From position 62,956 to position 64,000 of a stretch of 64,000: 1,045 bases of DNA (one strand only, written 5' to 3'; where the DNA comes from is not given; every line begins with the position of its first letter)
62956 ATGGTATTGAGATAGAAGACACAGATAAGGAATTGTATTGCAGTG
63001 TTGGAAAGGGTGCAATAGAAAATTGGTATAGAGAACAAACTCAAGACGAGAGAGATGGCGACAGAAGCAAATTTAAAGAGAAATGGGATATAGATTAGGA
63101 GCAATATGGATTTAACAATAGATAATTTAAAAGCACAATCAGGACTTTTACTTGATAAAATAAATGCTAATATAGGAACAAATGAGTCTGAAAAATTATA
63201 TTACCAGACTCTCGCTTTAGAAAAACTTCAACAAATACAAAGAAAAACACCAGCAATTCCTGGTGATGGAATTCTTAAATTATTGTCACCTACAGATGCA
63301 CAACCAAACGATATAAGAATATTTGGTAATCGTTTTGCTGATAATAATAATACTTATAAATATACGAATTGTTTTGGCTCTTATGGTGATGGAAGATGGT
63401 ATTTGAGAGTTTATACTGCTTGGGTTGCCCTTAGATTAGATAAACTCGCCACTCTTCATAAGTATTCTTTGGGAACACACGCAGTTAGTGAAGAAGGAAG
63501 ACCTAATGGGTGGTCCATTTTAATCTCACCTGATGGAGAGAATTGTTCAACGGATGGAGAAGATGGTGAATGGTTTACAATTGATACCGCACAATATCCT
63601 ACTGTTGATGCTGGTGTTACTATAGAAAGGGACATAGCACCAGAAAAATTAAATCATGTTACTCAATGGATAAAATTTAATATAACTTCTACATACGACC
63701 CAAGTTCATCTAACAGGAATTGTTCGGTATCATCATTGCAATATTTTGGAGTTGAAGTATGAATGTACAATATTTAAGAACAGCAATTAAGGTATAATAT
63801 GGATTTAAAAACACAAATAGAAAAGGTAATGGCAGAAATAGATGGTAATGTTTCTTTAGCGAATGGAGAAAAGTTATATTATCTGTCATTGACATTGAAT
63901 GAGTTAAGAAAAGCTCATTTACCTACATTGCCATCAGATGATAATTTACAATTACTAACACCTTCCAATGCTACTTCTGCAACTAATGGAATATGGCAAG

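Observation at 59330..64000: Tandem array of at least 6 paralogous adhesin genes: conserved N-terminal module plus diversified discoidin-like domains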

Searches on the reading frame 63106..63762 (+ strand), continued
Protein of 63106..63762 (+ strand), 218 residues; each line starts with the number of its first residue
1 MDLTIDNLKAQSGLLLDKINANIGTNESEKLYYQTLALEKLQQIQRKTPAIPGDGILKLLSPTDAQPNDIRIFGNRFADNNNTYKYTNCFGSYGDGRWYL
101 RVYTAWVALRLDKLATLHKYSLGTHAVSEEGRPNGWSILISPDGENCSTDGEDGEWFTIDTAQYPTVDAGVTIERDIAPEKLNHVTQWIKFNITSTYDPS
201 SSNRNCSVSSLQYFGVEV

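Call 62: search_protein_families(library=phrogs, proteins=[L001:332-700:+, L001:1428-1745:+, L001:734-1381:+, P0005, P0007, P0008, P0010, P0011, P0012, P0013], max_evalue=0.01)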
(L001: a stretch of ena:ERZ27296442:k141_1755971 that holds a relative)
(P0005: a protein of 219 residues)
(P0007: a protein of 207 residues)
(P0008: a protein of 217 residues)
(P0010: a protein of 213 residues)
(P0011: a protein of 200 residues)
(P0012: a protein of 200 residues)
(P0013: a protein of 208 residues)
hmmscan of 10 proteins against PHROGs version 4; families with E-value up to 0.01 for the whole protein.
L001:332-700:+ (122 aa): 0 families

L001:1428-1745:+ (106 aa): 0 families

L001:734-1381:+ (215 aa): 3 families
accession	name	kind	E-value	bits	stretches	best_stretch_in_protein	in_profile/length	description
phrog_16348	-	unknown function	1.5e-09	37.8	1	67-195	446-567/818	-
phrog_10667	-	unknown function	7.6e-08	32.2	1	58-168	183-281/718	-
phrog_17517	-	tail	9e-06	26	1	65-190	27-141/227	tail protein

P0005 (219 aa): 0 families

P0007 (207 aa): 1 family
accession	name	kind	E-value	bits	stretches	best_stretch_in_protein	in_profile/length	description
phrog_10667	-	unknown function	0.0009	18.7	1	25-157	153-281/718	-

P0008 (217 aa): 0 families

P0010 (213 aa): 0 families

P0011 (200 aa): 0 families

P0012 (200 aa): 2 families
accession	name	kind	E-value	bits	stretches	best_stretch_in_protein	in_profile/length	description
phrog_17517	-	tail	0.00035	20.8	1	58-152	22-117/227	tail protein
phrog_10667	-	unknown function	0.00069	19.1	1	53-176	183-308/718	-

P0013 (208 aa): 2 families
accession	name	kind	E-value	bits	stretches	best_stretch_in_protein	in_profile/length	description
phrog_17517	-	tail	5.8e-08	33.1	1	55-170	17-128/227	tail protein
phrog_10667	-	unknown function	0.0024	17.4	1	58-155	185-278/718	-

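Call 67: search_solved_structures(query=A4, max_evalue=0.01)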
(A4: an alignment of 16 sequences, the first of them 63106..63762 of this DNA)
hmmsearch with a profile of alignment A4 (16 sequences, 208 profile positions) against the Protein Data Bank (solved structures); distinct sequences matched with E-value up to 0.01: 1.
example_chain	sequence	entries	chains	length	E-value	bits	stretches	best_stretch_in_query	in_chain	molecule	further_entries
7nsn_A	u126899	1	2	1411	8.7e-15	58.1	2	53-204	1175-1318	GH92 alpha-1,2-mannosidase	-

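Call 77: find_related_loci(query=A7, collection=viral_contigs, flank=10000)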
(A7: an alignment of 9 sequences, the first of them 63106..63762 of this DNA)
Query A7 (218 aa) in viral_contigs; peptide patterns used: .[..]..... (x = any residue, [..] = any of these).
59 stretches matched a pattern, but none encodes a relative of the query by tblastn (E <= 1e-3).

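Call 78: find_related_loci(query=A7, collection=metagenome_contigs, flank=10000)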
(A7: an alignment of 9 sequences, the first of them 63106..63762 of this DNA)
Query A7 (218 aa) in metagenome_contigs; peptide patterns used: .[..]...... (x = any residue, [..] = any of these).
43 stretches matched a pattern, but none encodes a relative of the query by tblastn (E <= 1e-3).

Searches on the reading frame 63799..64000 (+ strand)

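Call 6: search_protein_families(library=pfam, proteins=[window:63799-64000:+], max_evalue=1)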
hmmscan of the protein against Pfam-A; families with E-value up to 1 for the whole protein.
window:63799-64000:+ (67 aa): 1 family
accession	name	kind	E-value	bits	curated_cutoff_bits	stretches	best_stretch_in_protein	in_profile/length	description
PF19567.5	CpsB_CapC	-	0.18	11.7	27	1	5-48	60-103/234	Capsular polysaccharide synthesis, CpsB/CapC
